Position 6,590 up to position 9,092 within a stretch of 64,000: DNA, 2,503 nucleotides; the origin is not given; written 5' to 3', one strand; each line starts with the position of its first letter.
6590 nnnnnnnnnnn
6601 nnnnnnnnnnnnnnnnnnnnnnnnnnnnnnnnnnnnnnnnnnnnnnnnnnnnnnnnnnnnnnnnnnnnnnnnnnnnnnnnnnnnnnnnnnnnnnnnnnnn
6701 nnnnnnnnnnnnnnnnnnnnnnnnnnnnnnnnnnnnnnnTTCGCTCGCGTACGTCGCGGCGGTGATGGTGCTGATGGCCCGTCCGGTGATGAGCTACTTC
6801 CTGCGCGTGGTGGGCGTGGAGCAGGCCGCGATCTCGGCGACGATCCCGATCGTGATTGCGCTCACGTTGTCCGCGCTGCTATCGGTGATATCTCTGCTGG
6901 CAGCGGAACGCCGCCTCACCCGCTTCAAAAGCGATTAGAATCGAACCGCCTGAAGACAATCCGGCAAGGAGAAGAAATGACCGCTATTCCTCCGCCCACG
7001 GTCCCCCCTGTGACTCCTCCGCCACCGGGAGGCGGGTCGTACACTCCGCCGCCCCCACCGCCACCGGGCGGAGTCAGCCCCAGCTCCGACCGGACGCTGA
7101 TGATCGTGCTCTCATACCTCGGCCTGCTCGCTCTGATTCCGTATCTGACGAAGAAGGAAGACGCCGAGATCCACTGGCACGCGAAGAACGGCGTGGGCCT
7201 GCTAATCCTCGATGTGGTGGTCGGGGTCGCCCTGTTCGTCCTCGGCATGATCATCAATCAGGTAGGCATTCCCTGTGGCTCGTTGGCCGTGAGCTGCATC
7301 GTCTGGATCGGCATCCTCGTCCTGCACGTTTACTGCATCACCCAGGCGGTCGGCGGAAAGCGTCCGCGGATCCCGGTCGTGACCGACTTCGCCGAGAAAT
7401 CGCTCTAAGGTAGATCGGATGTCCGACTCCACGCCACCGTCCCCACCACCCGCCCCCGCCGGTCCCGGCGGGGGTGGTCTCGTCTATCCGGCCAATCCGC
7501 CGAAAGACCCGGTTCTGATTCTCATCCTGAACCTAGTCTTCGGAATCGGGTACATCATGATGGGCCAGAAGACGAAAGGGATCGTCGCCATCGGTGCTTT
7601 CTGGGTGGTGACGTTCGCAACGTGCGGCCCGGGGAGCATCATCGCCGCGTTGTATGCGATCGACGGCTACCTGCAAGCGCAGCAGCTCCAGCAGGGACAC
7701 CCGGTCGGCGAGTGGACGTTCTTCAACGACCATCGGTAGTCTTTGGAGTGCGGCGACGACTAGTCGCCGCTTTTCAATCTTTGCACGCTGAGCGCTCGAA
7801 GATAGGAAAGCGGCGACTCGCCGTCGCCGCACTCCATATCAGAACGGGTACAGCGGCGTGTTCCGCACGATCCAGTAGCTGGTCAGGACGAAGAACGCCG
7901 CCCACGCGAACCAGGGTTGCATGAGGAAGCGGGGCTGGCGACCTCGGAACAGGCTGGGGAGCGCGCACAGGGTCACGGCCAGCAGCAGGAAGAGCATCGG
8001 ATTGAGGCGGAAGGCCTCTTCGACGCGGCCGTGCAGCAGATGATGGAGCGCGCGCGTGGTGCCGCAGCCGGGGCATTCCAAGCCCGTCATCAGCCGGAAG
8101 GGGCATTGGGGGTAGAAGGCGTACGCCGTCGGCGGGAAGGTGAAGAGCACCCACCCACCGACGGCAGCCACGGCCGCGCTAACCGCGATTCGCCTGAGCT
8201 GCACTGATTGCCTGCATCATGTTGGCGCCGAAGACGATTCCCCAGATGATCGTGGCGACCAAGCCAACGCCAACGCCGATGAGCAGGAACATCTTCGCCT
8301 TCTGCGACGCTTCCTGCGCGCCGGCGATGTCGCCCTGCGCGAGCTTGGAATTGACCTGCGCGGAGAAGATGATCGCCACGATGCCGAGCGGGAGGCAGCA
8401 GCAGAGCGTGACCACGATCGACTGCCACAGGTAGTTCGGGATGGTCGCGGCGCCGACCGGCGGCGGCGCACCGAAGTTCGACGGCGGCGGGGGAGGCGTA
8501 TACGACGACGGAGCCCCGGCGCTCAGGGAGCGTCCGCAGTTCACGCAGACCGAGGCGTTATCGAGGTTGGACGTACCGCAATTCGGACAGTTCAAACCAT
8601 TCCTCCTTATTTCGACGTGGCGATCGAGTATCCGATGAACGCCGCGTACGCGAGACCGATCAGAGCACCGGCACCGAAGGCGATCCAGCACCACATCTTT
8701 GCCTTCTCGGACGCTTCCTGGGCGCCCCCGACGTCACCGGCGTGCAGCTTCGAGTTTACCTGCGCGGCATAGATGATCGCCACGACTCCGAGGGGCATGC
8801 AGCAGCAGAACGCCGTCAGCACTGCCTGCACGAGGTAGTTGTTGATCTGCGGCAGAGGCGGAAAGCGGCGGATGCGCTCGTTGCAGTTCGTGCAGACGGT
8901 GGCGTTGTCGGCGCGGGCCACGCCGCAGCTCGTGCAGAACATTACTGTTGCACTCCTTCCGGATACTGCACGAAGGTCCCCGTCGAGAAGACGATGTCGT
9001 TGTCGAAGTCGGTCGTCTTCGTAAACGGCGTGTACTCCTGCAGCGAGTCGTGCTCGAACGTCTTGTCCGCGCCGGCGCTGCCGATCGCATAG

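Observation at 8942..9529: Pseudopilin (GspG-like) domain whose class-III signal peptide is replaced by a cytoplasmic zinc ribbon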

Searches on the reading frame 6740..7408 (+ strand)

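Call 58: search_protein_families(library=pfam, proteins=[window:6740-7408:+], max_evalue=0.001)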
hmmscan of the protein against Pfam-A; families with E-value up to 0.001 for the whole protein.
window:6740-7408:+ (222 aa): 1 family
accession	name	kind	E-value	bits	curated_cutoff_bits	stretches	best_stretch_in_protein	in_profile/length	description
PF09685.15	DUF4870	-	4.7e-05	23.8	25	1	129-217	24-106/107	Domain of unknown function (DUF4870)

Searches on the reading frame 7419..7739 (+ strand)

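Call 3: search_protein_families(library=pfam, proteins=[window:7419-7739:+], max_evalue=1)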
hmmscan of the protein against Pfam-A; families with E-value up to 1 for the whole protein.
window:7419-7739:+ (106 aa): 1 family
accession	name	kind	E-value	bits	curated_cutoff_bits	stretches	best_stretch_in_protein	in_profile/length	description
PF05154.21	TM2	-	0.031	14.9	27.9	1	29-75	3-48/51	TM2 domain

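Call 52: search_protein_families(library=padloc, proteins=[window:7419-7739:+], max_evalue=0.01)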
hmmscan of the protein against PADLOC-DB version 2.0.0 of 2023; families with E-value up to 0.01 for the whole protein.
window:7419-7739:+ (106 aa): 0 families

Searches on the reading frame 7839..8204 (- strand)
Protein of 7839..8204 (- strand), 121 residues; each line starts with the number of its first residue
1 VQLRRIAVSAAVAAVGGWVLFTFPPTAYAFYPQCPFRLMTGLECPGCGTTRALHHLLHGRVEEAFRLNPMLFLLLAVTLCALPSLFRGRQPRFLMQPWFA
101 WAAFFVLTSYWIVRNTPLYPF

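Call 3: search_protein_families(library=pfam, proteins=[window:7839-8204:-], max_evalue=1)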
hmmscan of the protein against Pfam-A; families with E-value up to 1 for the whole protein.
window:7839-8204:- (121 aa): 1 family
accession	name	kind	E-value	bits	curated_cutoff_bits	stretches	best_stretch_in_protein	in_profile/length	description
PF10825.13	DUF2752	-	4.5e-20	71.9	27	1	34-80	1-47/49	Protein of unknown function (DUF2752)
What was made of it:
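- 7839..8204 (-): Downstream gene 3: DUF2752 membrane protein with a CP...CPGCG motif. Pfam DUF2752 71.9 bits (call 3).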

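Call 52: search_protein_families(library=padloc, proteins=[window:7839-8204:-], max_evalue=0.01)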
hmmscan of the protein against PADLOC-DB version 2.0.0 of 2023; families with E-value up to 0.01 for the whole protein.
window:7839-8204:- (121 aa): 0 families

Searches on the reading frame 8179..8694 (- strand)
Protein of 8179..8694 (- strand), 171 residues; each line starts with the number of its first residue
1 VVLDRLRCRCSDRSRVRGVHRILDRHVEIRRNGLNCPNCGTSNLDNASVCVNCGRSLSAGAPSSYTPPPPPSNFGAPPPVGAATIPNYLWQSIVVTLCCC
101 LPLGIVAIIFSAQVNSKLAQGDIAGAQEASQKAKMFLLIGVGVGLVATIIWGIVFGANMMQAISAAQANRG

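Call 3: search_protein_families(library=pfam, proteins=[window:8179-8694:-], max_evalue=1)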
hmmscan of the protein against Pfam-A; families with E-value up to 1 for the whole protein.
window:8179-8694:- (171 aa): 10 families
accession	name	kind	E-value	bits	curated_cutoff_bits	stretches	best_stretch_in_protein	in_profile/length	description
PF04505.17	CD225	-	5.9e-26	90.8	27.1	1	86-151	3-68/68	Interferon-induced transmembrane protein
PF13240.11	Zn_Ribbon_1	-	3.9e-07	30.1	25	1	36-57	2-23/23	zinc-ribbon domain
PF12773.13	DZR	-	0.0002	21.9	27.3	1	36-58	1-23/45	Double zinc ribbon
PF13248.11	Zn_ribbon_3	-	0.0043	16.9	27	1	34-54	3-23/26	zinc-ribbon domain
PF24463.1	DUF7577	-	0.014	15.4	28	1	35-57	4-26/27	Domain of unknown function (DUF7577)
PF08271.17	Zn_Ribbon_TF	-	0.066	13.2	29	1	36-55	3-27/43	TFIIB zinc-binding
PF19982.4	DUF6418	-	0.17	12.5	25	1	131-167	35-71/109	Family of unknown function (DUF6418)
PF08209.17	Sgf11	-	0.32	11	26.4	0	49-60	6-17/33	Sgf11 (transcriptional regulation protein)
PF24460.1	DUF7575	-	0.38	10.6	28.5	0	33-41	3-11/28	Domain of unknown function (DUF7575)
PF00641.23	Zn_ribbon_RanBP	-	0.51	10.1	27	1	35-54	6-25/30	Zn-finger in Ran binding protein and others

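Call 4: search_protein_families(library=ncbifam, proteins=[window:8179-8694:-], max_evalue=1)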
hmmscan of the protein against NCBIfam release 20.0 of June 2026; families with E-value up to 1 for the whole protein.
window:8179-8694:- (171 aa): 6 families
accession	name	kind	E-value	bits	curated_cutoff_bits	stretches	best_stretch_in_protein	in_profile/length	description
NF046002.1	MAG3450_fam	equivalog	0.0041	17.3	70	1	90-160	2-61/121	MAG3450 family membrane protein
NF011149.0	PRK14559.1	equivalog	0.023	13.4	374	1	34-59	2-27/642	serine/threonine phosphatase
NF041910.1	HVO_0416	equivalog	0.03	14.2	80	1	26-54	27-55/58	HVO_0416 family zinc finger protein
NF053815.1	teico_TcaA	equivalog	0.1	11.4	550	1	35-59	3-27/463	membrane-associated protein TcaA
NF009623.0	PRK13130.1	equivalog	0.11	12.6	68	1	35-67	7-37/56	RNA-protein complex protein Nop10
NF047912.1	ECs_2282_CxxC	subfamily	0.55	10.2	37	0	34-60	3-40/60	ECs_2282 family putative zinc-binding protein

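Call 52: search_protein_families(library=padloc, proteins=[window:8179-8694:-], max_evalue=0.01)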
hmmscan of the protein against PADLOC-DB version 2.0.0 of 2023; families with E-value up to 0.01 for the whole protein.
window:8179-8694:- (171 aa): 0 families

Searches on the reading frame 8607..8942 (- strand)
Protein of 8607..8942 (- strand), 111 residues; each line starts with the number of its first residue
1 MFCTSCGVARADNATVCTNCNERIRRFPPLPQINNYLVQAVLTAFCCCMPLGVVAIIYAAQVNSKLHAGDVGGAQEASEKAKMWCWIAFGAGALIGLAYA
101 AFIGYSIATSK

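Call 3: search_protein_families(library=pfam, proteins=[window:8607-8942:-], max_evalue=1)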
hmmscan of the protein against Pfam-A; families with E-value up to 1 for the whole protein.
window:8607-8942:- (111 aa): 4 families
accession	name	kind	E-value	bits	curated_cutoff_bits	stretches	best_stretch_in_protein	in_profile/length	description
PF04505.17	CD225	-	1.1e-24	86.8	27.1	1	34-99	3-68/68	Interferon-induced transmembrane protein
PF13240.11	Zn_Ribbon_1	-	0.00023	21.3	25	1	2-20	1-19/23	zinc-ribbon domain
PF25539.1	Bestrophin_2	-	0.13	12.2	27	1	21-57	202-237/288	Bacterial/Fungal Bestrophin protein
PF05739.25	SNARE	-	0.21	12.1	26.8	0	74-97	27-50/53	SNARE domain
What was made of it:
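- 8607..8942 (-): Downstream gene 1: zinc-ribbon + CD225/dispanin membrane protein (111 aa). Its ATG overlaps the pilin gene's stop codon (TAATG). Pfam CD225 86.8 bits and Zn_Ribbon_1 21.3 bits (call 3).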

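Call 4: search_protein_families(library=ncbifam, proteins=[window:8607-8942:-], max_evalue=1)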
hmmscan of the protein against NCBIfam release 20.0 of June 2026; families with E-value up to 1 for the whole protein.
window:8607-8942:- (111 aa): 1 family
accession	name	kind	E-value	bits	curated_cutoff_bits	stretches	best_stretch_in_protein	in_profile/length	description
NF045510.1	4Cys_prefix_kin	domain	0.19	12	24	0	2-7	18-23/26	4-Cys prefix domain-containing protein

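Call 52: search_protein_families(library=padloc, proteins=[window:8607-8942:-], max_evalue=0.01)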
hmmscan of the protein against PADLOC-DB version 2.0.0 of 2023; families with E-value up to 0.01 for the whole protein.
window:8607-8942:- (111 aa): 0 families
